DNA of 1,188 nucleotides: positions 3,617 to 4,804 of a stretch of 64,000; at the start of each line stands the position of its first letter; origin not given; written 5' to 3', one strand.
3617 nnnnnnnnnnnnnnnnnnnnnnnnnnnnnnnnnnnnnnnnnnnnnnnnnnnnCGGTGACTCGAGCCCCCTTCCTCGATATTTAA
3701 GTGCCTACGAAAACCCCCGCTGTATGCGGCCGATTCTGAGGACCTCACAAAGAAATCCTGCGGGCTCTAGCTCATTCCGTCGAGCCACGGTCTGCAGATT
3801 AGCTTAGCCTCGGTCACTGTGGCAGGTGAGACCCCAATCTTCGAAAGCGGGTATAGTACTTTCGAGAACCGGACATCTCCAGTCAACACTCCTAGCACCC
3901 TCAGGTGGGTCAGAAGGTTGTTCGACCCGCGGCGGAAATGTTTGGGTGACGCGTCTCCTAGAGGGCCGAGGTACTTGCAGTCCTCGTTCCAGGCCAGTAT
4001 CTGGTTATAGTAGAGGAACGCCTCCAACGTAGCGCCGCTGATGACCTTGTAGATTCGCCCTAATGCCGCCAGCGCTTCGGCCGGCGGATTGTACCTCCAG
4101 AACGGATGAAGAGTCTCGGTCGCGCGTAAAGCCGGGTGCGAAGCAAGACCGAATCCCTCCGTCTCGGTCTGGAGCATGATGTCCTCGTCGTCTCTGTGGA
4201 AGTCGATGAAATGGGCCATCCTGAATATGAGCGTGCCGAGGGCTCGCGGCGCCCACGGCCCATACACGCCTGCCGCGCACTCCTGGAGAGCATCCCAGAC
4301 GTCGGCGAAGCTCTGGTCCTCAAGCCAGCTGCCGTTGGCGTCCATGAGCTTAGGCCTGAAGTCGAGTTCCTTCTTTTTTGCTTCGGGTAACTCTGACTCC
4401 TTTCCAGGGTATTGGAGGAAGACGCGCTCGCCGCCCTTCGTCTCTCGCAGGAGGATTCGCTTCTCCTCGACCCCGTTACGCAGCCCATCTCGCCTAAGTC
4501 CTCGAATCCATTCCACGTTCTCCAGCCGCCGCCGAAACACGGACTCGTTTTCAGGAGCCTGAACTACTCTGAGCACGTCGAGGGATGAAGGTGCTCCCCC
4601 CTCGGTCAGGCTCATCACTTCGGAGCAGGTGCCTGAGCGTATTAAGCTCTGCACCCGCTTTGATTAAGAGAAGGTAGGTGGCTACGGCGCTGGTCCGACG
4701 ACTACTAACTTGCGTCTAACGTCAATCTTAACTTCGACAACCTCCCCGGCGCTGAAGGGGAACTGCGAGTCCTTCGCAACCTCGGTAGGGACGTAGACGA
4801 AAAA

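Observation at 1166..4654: Compact 5mC-damage-management locus: MUG/TDG-like glycosylase + Vsr convergent on Dcm + unassigned upstream partner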

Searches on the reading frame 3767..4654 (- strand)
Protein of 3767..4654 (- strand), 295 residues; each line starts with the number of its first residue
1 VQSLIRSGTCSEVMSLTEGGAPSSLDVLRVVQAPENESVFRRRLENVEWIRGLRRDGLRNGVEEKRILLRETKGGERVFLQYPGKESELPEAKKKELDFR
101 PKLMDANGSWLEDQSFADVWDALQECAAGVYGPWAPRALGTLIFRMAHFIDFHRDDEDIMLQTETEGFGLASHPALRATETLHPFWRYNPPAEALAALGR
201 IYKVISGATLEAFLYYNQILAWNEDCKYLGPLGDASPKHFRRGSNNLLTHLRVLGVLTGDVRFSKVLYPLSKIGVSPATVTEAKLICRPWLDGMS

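Call 3: search_protein_families(library=pfam, proteins=[window:3767-4654:-], max_evalue=1)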
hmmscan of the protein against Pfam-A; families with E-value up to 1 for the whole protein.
window:3767-4654:- (295 aa): 0 families

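Call 4: search_protein_families(library=ncbifam, proteins=[window:3767-4654:-], max_evalue=1)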
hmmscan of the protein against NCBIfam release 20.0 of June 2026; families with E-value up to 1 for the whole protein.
window:3767-4654:- (295 aa): 0 families

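Call 5: search_protein_families(library=padloc, proteins=[window:3767-4654:-], max_evalue=1)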
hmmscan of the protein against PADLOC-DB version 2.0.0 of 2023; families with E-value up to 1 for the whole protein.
window:3767-4654:- (295 aa): 0 families

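Call 7: search_solved_structures(query=window:3767-4654:-, max_evalue=10, show_alignments=2)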
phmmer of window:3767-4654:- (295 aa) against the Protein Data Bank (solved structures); distinct sequences matched with E-value up to 10: 1.
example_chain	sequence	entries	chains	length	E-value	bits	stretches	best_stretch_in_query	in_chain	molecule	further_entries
5kj4_A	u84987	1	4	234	0.85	11.9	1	155-228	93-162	Protocadherin-15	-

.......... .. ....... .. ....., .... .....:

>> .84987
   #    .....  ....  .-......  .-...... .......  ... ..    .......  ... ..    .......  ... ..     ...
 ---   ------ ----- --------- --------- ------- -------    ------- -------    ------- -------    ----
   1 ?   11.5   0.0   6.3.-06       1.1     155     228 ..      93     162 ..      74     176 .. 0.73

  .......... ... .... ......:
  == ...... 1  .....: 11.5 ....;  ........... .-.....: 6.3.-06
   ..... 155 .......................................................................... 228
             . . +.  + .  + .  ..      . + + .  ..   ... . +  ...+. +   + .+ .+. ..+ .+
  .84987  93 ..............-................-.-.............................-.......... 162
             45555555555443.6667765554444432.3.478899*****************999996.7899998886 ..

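Call 9: find_homologous_proteins(query=window:3767-4654:-)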
Query window:3767-4654:- (295 aa): 47 proteins with E <= 0.001 among 3832 candidates.
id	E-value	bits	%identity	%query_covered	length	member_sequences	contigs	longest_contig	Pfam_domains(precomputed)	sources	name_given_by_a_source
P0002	4.4e-190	648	100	96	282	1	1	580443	-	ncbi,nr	ncbi:MAG: hypothetical protein OK422_04370 [Thaumarchaeota archaeon]|nr:hypothetical protein [Nitros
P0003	7.0e-91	323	54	90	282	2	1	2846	-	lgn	-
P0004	3.9e-71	258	50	80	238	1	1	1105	-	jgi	jgi:hypothetical protein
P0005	6.8e-66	240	46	89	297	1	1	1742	-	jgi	-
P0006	6.7e-40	155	38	83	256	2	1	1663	-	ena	-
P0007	1.1e-39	154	38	84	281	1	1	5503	-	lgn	-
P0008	1.8e-39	154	35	91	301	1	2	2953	-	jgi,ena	jgi:hypothetical protein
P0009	5.7e-38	149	38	82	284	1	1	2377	-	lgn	-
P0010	1.2e-37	148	37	84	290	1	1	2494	-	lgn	-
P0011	1.2e-37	148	36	91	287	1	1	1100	-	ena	-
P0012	1.7e-37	147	34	89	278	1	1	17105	-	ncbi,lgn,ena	-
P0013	2.1e-37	147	37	85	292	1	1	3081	-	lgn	-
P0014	3.2e-37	146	35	85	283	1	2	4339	-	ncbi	-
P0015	9.5e-37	145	37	88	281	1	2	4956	-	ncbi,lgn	-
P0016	3.7e-36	143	36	90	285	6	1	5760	-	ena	-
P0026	4.0e-32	130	33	87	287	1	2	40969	-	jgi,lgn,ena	-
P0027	5.9e-32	129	32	89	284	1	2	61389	-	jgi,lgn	jgi:hypothetical protein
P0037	1.4e-28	118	33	88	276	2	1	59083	-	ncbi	ncbi:hypothetical protein ACFLWN_00555 [Chloroflexota bacterium]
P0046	2.3e-26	111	30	85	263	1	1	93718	-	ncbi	ncbi:hypothetical protein ACFLXH_00960 [Chloroflexota bacterium]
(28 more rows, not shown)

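Call 13: search_solved_structures(query=A1, max_evalue=10, show_alignments=2)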
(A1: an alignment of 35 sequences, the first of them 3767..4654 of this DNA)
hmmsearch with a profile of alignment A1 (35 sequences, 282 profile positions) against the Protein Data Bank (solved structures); distinct sequences matched with E-value up to 10: 3.
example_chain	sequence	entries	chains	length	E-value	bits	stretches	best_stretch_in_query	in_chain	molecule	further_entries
8x6f_G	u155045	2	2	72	0.013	17.6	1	4-47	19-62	DNA-directed RNA polymerase subunit epsilon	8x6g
4gmh_A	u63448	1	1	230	0.81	11.6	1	156-200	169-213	5'-methylthioadenosine/S-adenosylhomocysteine nucleosidase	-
3bl6_A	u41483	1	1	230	0.82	11.6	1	156-200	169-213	5'-methylthioadenosine nucleosidase/S-adenosylhomocysteine nucleosidase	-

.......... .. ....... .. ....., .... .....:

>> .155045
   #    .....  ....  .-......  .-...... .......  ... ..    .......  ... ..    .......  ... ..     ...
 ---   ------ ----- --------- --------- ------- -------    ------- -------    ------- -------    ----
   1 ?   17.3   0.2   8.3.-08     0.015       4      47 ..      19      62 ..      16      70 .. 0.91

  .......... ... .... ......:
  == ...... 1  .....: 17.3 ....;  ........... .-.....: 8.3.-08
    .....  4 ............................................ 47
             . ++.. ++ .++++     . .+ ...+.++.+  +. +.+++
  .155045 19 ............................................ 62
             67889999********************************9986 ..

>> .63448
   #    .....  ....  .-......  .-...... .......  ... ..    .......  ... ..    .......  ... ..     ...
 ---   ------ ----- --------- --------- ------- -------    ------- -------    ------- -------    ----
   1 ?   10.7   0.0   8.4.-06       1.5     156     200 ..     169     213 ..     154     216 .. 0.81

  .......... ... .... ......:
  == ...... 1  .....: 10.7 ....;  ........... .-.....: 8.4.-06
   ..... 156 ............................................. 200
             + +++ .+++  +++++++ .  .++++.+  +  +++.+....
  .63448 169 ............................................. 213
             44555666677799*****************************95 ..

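Call 14: find_encoding_contigs(protein=P0027, flank=6000, max_places=2)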
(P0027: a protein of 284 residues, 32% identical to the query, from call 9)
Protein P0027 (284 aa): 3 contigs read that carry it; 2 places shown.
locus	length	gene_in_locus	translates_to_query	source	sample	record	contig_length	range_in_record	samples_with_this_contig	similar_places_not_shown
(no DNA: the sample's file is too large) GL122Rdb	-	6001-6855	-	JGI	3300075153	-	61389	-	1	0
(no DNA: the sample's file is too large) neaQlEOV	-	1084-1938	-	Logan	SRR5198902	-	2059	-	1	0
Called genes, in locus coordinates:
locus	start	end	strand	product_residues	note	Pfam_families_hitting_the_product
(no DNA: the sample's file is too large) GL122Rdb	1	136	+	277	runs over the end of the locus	PF01978:TrmB, PF24217:DUF7436 (weak)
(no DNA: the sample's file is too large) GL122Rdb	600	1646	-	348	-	-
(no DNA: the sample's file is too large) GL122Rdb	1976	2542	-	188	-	-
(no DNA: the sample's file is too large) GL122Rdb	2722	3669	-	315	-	-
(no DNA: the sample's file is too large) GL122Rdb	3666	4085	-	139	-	-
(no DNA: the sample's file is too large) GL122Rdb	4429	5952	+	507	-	-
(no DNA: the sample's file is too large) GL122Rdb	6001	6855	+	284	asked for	-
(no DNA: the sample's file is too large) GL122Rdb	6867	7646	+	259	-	-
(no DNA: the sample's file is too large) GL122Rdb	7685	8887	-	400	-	PF00145:DNA_methylase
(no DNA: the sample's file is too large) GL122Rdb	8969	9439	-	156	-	PF03852:Vsr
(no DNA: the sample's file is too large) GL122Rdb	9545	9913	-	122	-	-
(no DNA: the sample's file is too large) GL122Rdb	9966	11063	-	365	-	-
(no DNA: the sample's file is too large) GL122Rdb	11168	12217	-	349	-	PF24624:Int_N (weak), PF02899:Phage_int_SAM_1 (faint), PF00589:Phage_integrase, PF22823:MrpR_C_cat (weak)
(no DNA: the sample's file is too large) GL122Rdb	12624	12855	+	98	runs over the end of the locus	-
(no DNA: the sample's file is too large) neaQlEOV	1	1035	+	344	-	?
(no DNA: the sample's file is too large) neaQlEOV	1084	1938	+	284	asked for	-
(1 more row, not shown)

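Call 15: find_encoding_contigs(protein=P0037, flank=6000, max_places=2)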
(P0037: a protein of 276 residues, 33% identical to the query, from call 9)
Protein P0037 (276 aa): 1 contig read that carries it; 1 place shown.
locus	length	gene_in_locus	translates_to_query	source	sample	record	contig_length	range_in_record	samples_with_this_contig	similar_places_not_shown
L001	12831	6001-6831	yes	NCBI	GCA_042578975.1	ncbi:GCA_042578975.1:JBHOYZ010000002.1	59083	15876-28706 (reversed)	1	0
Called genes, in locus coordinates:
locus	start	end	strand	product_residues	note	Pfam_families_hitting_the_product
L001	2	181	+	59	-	-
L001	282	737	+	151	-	PF00254:FKBP_C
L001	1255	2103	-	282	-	PF12686:DUF3800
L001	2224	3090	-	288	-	-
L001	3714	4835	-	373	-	PF14072:DndB (weak)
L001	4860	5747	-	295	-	-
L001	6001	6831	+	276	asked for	-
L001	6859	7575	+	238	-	-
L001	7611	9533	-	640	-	PF00730:HhH-GPD, PF00145:DNA_methylase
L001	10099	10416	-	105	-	-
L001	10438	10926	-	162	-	-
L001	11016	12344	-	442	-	-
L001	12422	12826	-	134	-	-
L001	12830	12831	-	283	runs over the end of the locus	PF00899:ThiF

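Call 16: find_encoding_contigs(protein=P0046, flank=6000, max_places=2)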
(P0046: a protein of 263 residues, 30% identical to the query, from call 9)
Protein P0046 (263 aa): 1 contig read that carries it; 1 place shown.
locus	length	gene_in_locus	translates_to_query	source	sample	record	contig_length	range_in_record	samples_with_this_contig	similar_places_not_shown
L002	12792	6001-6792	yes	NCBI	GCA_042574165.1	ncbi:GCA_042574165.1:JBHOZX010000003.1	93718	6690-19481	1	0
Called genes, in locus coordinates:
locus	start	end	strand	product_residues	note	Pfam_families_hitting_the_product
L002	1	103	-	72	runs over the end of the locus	-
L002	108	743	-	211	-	PF02195:ParB_N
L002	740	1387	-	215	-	PF25680:Mom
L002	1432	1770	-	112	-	PF18563:TubC_N (weak)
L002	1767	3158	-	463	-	PF12307:DUF3631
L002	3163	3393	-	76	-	-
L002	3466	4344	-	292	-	-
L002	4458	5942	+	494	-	PF02518:HATPase_c (weak), PF13589:HATPase_c_3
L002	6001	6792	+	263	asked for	-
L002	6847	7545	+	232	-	-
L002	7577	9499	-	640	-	PF00730:HhH-GPD, PF00145:DNA_methylase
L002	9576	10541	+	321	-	PF18928:DUF5677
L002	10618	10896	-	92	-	-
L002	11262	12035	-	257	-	PF00106:adh_short, PF08659:KR, PF13561:adh_short_C2, PF23441:SDR (weak)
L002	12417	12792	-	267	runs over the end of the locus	PF00106:adh_short, PF08659:KR (weak), PF23441:SDR (faint), PF13561:adh_short_C2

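Call 17: find_encoding_contigs(protein=P0026, flank=6000, max_places=2)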
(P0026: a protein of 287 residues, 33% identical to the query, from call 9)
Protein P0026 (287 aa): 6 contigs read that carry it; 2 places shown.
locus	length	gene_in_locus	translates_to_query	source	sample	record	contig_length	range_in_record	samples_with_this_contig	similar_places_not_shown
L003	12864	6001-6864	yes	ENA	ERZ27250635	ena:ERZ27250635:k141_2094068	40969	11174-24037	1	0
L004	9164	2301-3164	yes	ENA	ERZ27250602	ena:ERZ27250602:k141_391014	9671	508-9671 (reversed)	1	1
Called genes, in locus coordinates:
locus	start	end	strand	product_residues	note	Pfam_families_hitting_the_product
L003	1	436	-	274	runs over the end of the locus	-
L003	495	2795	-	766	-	PF07693:KAP_NTPase, PF13401:AAA_22 (faint)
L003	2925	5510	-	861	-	PF13676:TIR_2, PF20308:TPR-S (faint), PF07719:TPR_2 (faint), PF13181:TPR_8 (faint), PF13431:TPR_17 (faint), PF13424:TPR_12 (faint), PF13428:TPR_14 (faint), PF25062:ARM_TT21_N, +4 more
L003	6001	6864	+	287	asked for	-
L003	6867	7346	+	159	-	PF03852:Vsr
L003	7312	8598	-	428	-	PF00145:DNA_methylase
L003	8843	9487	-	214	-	PF01168:Ala_racemase_N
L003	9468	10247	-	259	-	PF04055:Radical_SAM, PF13353:Fer4_12 (weak)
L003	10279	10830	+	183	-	PF01965:DJ-1_PfpI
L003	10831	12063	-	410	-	PF00890:FAD_binding_2 (weak), PF01134:GIDA (faint), PF01266:DAO (faint), PF03486:HI0933_like, PF07992:Pyr_redox_2, PF12831:FAD_oxidored, PF13738:Pyr_redox_3 (weak), PF22780:HI0933_like_1st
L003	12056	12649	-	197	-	PF02545:Maf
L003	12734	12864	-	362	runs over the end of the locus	PF00069:Pkinase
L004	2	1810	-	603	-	?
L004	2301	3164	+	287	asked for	-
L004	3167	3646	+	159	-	PF03852:Vsr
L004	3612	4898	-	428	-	PF00145:DNA_methylase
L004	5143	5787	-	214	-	PF01168:Ala_racemase_N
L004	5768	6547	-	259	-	PF04055:Radical_SAM, PF13353:Fer4_12 (weak)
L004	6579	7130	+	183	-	PF01965:DJ-1_PfpI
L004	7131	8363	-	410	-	PF00890:FAD_binding_2 (weak), PF01134:GIDA (faint), PF01266:DAO (faint), PF03486:HI0933_like, PF07992:Pyr_redox_2, PF12831:FAD_oxidored, PF13738:Pyr_redox_3 (weak), PF22780:HI0933_like_1st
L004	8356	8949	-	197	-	PF02545:Maf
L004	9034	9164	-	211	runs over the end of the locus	?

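Call 20: search_protein_families(library=pfam, proteins=[L001:6859-7575:+, L002:6847-7545:+, L001:7611-9533:-, L002:4458-5942:+, L001:4860-5747:-], max_evalue=0.1)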
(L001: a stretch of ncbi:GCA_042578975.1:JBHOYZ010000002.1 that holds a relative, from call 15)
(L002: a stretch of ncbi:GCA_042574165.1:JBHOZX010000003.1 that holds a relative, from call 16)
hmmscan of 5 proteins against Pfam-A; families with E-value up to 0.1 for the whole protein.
L001:6859-7575:+ (238 aa): 0 families

L002:6847-7545:+ (232 aa): 0 families

L001:7611-9533:- (640 aa): 4 families
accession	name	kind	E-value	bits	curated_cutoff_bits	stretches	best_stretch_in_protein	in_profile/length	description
PF00145.23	DNA_methylase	-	1.9e-61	208.8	22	1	221-628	1-322/324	C-5 cytosine-specific DNA methylase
PF00730.31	HhH-GPD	-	2e-14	54.3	26.2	1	41-165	1-99/108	HhH-GPD superfamily base excision DNA repair protein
PF10576.14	EndIII_4Fe-2S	-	0.035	14.9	20.5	1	196-212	1-17/17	Iron-sulfur binding domain of endonuclease III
PF01589.21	Alpha_E1_glycop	-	0.069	12.3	25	1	461-546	233-316/504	Alphavirus E1 glycoprotein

L002:4458-5942:+ (494 aa): 2 families
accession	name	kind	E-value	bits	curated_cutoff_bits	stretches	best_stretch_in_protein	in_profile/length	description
PF13589.12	HATPase_c_3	-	8.5e-09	36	25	1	25-105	3-81/137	Histidine kinase-, DNA gyrase B-, and HSP90-like ATPase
PF02518.31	HATPase_c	-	2.6e-07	31.5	26.4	1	24-106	5-82/111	Histidine kinase-, DNA gyrase B-, and HSP90-like ATPase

L001:4860-5747:- (295 aa): 1 family
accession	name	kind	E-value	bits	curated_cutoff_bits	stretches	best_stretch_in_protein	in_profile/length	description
PF10579.15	Rapsyn_N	-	0.071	13.6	23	0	212-230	37-55/80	Rapsyn N-terminal myristoylation and linker region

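Call 21: predict_structure(alignment_id=A1)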
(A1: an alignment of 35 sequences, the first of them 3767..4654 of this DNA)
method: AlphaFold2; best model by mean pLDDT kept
length: 295 residues; sequences in the alignment: 35
mean_pLDDT: 89.7   pTM: 0.88
mean pLDDT of the five models: 89.7, 88.7, 88.3, 87.9, 87.8
residues with pLDDT >= 90: 228; 70-90: 36; 50-70: 18; < 50: 13
segments of 3 or more residues with pLDDT < 50: 1-10
pLDDT, mean of each block of 10 residues (from residue 1): 43 53 91 92 95 95 97 98 88 85 98 95 88 93 97 97 96 96 98 96 95 98 88 66 83 96 95 93 96 89
secondary structure, 60 per line:
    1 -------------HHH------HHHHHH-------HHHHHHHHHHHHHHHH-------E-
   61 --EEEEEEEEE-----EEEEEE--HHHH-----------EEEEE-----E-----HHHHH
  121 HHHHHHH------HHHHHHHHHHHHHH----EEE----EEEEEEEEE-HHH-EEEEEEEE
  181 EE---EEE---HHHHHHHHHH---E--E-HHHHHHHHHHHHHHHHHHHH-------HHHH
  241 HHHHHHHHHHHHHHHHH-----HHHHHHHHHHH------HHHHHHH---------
elements in order: H23-28 H36-51 E63-71 E77-82 H85-88 E100-104 H116-127 H134-147 E152-154 E159-167 E173-182 E186-188 H192-201 H210-229 H237-257 H263-273 H280-286

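Call 48: search_protein_families(library=ncbifam, proteins=[L001:6859-7575:+, L002:4458-5942:+], max_evalue=0.1)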
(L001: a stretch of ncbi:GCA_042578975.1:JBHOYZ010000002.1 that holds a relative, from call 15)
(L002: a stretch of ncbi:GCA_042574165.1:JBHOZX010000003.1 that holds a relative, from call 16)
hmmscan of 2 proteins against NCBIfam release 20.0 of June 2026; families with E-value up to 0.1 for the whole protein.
L001:6859-7575:+ (238 aa): 0 families

L002:4458-5942:+ (494 aa): 5 families
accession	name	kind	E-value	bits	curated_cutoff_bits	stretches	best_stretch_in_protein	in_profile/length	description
NF041932.1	MzaB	equivalog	0.0016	16.9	850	1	28-104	15-88/480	MZA anti-phage system associated ATPase MzaB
NF004189.0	PRK05644.1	subfamily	0.0053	15.1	740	1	13-80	29-89/641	DNA gyrase subunit B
NF011501.0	PRK14939.1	subfamily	0.0073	14.8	796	1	13-79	29-89/803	DNA gyrase subunit B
NF003270.0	PRK04247.1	equivalog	0.013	14.5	216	1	394-448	152-204/250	endonuclease NucS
TIGR01059.1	gyrB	equivalog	0.075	11.5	882.4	0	13-78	20-78/639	DNA topoisomerase (ATP-hydrolyzing) subunit B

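Call 49: search_protein_families(library=padloc, proteins=[L001:6859-7575:+, L002:4458-5942:+], max_evalue=0.1)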
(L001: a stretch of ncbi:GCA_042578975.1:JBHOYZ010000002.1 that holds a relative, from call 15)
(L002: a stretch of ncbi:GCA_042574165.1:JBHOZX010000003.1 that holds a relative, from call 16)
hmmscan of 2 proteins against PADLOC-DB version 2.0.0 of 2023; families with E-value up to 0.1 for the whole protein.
L001:6859-7575:+ (238 aa): 0 families

L002:4458-5942:+ (494 aa): 0 families

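Call 63: find_related_loci(query=A1, collection=metagenome_contigs, flank=6000)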
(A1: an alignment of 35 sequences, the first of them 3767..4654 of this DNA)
Query A1 (295 aa) in metagenome_contigs; peptide patterns used: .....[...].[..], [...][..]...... (x = any residue, [..] = any of these).
306 stretches matched a pattern; 159 encode a relative of the query (tblastn E <= 1e-3); the best 80 are kept; 80 distinct loci.
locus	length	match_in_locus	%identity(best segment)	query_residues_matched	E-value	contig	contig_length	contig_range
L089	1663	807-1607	37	35-292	8e-49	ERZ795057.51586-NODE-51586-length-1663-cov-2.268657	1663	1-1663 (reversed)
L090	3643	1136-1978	40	20-291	1e-47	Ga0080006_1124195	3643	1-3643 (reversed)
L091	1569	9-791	38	41-292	6e-49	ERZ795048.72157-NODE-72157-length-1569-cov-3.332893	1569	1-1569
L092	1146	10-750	38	50-287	1e-48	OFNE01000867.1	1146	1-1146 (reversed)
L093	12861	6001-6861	34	17-292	2e-44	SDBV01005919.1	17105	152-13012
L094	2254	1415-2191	39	36-291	6e-45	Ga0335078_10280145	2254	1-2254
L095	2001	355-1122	38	40-284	1e-42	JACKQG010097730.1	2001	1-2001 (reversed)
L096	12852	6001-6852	33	21-293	3e-42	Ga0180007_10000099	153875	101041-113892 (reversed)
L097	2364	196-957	34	40-284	4e-42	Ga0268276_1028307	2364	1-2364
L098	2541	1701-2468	36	40-284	2e-42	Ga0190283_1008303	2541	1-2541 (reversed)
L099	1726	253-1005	36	42-284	3e-42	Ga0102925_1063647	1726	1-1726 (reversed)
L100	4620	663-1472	36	23-288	5e-41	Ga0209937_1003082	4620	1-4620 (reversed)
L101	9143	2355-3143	33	35-291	2e-38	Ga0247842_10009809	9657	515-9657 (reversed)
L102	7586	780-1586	35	35-291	8e-39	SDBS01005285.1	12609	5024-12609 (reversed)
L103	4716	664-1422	33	42-287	4e-38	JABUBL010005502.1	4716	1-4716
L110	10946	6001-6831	32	29-291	6e-36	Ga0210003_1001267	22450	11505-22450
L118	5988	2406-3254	31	30-294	3e-34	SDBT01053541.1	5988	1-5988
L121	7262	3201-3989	33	43-287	9e-34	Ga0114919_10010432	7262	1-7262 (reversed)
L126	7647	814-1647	32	28-287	9e-33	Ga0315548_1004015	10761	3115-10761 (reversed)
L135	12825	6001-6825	32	23-286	2e-30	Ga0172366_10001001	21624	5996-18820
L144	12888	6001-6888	29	10-287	9e-30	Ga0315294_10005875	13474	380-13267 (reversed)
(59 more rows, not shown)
